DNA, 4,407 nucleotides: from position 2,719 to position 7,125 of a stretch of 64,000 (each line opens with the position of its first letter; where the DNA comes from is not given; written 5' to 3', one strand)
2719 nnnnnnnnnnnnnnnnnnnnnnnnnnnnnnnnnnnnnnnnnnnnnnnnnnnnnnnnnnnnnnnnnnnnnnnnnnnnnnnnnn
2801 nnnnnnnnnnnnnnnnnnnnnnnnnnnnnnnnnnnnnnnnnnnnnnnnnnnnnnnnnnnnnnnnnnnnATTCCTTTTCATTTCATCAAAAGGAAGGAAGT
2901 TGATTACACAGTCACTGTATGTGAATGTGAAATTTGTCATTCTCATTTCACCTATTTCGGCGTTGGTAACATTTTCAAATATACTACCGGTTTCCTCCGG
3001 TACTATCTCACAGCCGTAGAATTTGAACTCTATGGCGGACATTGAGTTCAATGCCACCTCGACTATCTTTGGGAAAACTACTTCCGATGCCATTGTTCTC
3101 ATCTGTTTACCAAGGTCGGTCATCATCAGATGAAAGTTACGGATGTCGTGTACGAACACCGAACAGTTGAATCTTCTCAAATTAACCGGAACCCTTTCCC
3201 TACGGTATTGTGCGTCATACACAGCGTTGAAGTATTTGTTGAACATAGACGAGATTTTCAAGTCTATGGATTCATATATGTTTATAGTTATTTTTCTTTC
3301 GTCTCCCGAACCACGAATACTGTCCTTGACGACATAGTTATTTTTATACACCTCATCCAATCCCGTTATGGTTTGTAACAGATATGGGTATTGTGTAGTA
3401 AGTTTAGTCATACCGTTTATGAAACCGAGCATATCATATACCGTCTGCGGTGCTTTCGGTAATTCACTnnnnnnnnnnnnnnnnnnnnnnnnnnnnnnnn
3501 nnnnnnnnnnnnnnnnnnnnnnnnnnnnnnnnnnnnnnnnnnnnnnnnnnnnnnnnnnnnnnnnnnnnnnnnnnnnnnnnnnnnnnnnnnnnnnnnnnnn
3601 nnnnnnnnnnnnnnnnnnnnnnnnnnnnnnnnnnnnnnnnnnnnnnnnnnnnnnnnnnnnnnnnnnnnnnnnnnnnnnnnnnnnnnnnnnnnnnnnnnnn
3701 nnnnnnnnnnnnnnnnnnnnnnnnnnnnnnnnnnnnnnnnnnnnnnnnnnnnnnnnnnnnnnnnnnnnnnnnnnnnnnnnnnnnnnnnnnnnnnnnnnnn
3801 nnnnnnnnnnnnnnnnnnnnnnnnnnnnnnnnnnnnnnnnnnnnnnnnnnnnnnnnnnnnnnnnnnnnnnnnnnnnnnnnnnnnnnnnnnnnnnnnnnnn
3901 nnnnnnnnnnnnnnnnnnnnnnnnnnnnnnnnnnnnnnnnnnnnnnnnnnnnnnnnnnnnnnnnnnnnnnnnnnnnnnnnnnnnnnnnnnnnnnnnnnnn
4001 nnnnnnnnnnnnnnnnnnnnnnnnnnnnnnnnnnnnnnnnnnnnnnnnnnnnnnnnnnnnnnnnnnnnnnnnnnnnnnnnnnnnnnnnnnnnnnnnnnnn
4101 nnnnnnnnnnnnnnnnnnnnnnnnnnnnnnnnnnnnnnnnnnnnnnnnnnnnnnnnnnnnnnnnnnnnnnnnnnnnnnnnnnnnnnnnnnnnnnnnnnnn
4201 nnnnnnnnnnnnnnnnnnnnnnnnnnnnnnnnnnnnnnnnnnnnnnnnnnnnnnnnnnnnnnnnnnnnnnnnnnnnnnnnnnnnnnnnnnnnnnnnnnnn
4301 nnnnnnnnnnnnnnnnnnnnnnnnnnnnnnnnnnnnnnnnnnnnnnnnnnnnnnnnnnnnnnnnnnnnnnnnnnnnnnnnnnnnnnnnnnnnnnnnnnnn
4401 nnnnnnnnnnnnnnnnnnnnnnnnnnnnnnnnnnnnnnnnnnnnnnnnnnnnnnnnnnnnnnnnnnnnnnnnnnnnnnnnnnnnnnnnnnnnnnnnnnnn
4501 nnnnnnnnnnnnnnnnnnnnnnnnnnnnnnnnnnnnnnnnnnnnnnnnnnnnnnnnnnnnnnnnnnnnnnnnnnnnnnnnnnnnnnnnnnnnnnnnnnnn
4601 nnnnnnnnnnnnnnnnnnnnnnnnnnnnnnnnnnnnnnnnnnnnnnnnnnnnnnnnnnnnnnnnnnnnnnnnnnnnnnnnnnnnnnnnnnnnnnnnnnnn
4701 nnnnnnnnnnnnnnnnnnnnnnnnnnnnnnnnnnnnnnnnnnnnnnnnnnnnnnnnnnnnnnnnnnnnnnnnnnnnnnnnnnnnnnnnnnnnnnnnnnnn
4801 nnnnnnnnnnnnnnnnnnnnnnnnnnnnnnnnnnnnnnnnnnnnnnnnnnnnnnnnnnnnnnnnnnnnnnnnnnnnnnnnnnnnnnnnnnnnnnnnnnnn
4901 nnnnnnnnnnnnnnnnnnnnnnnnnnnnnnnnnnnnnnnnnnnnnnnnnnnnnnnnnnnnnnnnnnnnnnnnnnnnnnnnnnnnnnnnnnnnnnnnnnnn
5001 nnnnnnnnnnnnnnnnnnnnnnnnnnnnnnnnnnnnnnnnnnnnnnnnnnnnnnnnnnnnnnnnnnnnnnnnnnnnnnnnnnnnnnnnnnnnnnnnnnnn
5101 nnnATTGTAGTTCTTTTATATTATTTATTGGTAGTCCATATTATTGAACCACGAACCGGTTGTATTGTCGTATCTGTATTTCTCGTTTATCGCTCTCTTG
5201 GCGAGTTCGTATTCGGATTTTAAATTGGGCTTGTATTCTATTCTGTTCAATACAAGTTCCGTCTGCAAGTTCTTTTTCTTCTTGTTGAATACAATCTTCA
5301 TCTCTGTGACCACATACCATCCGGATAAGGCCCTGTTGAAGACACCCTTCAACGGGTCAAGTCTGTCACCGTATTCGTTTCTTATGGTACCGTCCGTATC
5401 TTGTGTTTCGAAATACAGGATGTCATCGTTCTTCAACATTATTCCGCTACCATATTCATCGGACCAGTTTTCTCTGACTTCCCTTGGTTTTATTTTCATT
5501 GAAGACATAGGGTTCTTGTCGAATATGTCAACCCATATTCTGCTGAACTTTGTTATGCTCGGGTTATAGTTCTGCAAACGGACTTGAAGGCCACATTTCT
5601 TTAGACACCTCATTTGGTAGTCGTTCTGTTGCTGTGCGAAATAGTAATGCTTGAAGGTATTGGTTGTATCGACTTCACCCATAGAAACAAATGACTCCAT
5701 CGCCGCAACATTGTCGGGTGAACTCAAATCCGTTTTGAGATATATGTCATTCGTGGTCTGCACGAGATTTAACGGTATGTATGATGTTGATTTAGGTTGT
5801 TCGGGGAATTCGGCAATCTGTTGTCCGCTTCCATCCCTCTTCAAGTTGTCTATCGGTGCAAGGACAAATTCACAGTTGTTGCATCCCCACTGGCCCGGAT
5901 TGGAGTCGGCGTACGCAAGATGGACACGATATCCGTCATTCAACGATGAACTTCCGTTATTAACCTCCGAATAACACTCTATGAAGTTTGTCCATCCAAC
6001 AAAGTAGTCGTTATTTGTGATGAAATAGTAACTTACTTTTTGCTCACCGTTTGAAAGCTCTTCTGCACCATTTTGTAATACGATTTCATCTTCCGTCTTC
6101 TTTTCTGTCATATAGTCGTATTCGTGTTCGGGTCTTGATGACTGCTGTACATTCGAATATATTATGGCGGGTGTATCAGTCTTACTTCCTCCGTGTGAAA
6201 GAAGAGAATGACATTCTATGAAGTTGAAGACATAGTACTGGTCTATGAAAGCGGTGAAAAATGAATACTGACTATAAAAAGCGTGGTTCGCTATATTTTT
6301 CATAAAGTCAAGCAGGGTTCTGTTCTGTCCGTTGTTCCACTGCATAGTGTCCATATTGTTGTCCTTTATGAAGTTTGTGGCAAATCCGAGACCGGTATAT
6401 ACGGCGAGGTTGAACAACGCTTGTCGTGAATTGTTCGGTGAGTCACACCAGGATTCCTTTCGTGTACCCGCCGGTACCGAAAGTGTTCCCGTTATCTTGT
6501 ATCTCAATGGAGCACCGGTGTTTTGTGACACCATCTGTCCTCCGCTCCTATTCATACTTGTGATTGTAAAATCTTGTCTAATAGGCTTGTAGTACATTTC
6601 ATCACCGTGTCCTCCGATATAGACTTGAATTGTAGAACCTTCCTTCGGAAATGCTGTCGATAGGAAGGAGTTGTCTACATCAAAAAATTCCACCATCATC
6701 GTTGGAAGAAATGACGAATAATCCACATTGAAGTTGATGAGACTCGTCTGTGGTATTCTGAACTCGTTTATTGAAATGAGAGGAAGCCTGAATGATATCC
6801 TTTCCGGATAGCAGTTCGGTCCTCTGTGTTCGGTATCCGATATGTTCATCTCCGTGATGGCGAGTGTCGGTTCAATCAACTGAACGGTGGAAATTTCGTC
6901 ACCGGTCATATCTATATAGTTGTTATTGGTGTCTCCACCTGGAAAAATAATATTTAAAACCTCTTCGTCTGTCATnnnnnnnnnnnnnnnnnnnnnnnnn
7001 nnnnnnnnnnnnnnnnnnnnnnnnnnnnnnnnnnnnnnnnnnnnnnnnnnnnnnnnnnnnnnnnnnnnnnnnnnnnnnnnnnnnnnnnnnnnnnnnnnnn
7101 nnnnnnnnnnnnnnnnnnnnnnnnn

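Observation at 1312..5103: Fibre-like giant protein built from a novel ~16-aa [ED][IL]GN[IV]YP periodic repeat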

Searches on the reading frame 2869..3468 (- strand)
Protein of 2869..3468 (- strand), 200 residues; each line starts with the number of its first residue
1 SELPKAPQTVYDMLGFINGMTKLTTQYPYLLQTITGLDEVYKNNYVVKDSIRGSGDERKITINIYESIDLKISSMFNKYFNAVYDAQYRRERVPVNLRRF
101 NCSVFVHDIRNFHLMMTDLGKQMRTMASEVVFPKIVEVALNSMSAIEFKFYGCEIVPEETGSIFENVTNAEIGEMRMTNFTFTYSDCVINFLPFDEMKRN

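Call 65: search_protein_representatives(alignment_id=A3)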
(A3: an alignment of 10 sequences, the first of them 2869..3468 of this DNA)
Query: 10 sequences, 200 profile positions. Proteins with E-value up to 0.001 (for the whole library): 1226; up to 1e-10: 467; up to 1e-30: 86. The best 150 are listed.
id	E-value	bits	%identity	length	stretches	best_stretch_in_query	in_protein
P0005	2.1e-115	400.0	-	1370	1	2-200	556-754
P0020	2.0e-111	386.9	-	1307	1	1-199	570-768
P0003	2.7e-111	386.5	-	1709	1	2-200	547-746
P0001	3.1e-110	383.1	-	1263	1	2-199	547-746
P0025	2.0e-104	364.1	-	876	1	2-199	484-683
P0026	1.1e-102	358.5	-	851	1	4-199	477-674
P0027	7.0e-102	355.8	-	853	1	2-200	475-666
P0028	2.8e-100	350.6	-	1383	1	5-195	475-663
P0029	3.0e-100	350.5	-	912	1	3-199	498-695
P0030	5.3e-100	349.7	-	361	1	2-200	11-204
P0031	1.4e-98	345.0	-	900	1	2-199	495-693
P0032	4.3e-98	343.4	-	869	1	3-199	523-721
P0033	8.7e-98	342.4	-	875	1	3-199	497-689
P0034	9.6e-98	342.3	-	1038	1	4-199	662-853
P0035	3.6e-97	340.4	-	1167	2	2-199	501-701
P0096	2.5e-37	145.1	-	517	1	12-187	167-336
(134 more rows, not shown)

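Call 71: search_protein_families(library=phrogs, alignment_id=A4, max_evalue=0.001)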
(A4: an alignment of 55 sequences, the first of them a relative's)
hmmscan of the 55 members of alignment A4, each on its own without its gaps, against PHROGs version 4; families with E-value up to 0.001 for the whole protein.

A. member 1, P0097 (434 aa): 0 families

B. families by the number of members that match (of 55 scanned): 0 families

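Call 72: search_protein_families(library=pfam, alignment_id=A4, max_evalue=0.01)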
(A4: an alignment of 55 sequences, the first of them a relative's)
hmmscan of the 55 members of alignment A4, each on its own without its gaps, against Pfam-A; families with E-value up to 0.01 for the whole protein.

A. member 1, P0097 (434 aa): 0 families

B. families by the number of members that match (of 55 scanned): 2 families
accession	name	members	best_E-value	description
PF25389.2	DH_ALS2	1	0.005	ALS2, DBL homology domain (DH-domain)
PF14057.11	GGGtGRT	1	0.0076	GGGtGRT protein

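Call 73: search_solved_structures(query=A4, max_evalue=10, show_alignments=3)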
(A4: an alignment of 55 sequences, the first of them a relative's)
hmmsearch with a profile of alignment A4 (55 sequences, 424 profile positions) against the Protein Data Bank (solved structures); distinct sequences matched with E-value up to 10: 2.
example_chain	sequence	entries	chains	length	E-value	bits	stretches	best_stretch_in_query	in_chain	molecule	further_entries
1eq1_A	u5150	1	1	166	0.52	12.7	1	245-379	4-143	APOLIPOPHORIN-III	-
5j78_A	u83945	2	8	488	1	11.7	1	289-355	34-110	Acetaldehyde dehydrogenase (Acetylating)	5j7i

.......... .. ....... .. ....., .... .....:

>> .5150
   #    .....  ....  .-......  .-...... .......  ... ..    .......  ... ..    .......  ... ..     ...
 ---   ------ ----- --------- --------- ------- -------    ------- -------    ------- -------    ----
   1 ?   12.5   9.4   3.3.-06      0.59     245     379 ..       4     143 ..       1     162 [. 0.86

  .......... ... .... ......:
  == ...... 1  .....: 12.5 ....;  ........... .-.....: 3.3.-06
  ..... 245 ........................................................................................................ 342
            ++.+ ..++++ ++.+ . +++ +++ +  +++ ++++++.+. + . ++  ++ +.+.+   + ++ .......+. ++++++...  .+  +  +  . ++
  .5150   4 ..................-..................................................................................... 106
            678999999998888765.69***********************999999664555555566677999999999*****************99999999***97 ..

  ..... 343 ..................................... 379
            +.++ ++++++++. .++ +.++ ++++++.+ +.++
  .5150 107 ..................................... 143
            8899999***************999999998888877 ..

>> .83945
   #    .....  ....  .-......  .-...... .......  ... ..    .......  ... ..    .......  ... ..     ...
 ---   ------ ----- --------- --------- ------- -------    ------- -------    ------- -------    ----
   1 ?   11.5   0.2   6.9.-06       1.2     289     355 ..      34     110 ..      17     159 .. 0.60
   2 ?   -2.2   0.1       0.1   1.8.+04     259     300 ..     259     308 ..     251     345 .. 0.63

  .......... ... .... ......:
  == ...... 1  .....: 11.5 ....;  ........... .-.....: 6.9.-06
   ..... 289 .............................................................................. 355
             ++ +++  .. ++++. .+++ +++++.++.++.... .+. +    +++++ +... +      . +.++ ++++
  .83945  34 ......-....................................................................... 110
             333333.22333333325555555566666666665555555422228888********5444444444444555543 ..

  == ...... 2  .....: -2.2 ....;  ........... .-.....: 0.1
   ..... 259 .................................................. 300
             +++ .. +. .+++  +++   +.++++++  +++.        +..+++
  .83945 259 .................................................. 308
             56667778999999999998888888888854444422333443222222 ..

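Call 80: find_homologous_proteins(query=A4, max_evalue=0.00001)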
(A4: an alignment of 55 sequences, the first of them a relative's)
Query A4 (55 sequences) (434 aa, profile of the alignment): 47 proteins with E <= 0.00001 among 8000 candidates.
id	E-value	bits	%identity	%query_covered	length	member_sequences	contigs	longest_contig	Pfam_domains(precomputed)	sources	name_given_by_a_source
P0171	1.4e-93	333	32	42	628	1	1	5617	-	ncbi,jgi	jgi:hypothetical protein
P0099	1.7e-88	316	37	97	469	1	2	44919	-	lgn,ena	-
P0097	1.6e-87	313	100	100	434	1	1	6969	-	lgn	-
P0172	1.0e-84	303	43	100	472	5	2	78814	-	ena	-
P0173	3.1e-83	299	36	97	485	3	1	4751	-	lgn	-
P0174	3.2e-83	298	46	99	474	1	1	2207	-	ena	-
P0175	3.8e-83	298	36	100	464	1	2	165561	-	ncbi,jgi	jgi:hypothetical protein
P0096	2.6e-82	296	48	99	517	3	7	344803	-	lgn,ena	-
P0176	1.2e-81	293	37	92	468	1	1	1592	-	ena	-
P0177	4.4e-81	291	48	99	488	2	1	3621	-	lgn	-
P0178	4.6e-81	291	45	98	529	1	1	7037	-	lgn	-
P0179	8.7e-81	290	48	98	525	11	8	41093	-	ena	-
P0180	1.7e-80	290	46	98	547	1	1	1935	-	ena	-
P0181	8.6e-80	287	36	100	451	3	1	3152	-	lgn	-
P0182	1.1e-79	287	47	99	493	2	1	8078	-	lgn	-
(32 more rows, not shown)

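Call 82: find_encoding_contigs(protein=P0096, flank=10000, max_places=2)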
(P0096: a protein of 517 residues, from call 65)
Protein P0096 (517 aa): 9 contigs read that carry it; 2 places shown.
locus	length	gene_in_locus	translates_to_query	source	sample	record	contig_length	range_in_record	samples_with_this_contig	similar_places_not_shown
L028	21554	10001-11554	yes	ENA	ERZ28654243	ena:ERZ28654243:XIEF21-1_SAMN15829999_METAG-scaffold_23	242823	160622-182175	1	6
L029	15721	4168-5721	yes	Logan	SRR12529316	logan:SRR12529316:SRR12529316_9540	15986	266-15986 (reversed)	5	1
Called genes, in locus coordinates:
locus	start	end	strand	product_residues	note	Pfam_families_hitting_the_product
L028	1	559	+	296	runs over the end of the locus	-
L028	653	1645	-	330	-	PF15891:Nuc_deoxyri_tr2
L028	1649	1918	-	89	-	-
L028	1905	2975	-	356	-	-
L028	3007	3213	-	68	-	PF13619:KTSC (weak)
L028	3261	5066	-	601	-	-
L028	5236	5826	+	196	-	-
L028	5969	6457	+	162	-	PF05565:Sipho_Gp157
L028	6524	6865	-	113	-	-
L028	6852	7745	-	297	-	PF16724:T4-gp15_tss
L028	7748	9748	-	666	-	-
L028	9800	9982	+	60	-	-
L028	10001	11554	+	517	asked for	-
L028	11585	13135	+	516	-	-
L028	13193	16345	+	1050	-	-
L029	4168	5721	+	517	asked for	-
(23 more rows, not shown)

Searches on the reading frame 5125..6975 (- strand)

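Call 4: search_protein_families(library=pfam, proteins=[window:5125-6975:-], max_evalue=1)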
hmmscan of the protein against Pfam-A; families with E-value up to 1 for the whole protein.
window:5125-6975:- (616 aa): 1 family
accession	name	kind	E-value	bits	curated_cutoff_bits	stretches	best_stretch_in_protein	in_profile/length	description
PF16032.11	DUF4788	-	0.019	14.4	27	1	459-505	16-61/229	Domain of unknown function (DUF4788)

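Call 5: search_protein_families(library=phrogs, proteins=[window:5125-6975:-], max_evalue=0.01)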
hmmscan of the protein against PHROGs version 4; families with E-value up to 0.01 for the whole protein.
window:5125-6975:- (616 aa): 0 families

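Call 115: search_protein_families(library=ncbifam, proteins=[window:5125-6975:-], max_evalue=0.1)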
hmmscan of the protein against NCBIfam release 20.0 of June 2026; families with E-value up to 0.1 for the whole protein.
window:5125-6975:- (616 aa): 0 families
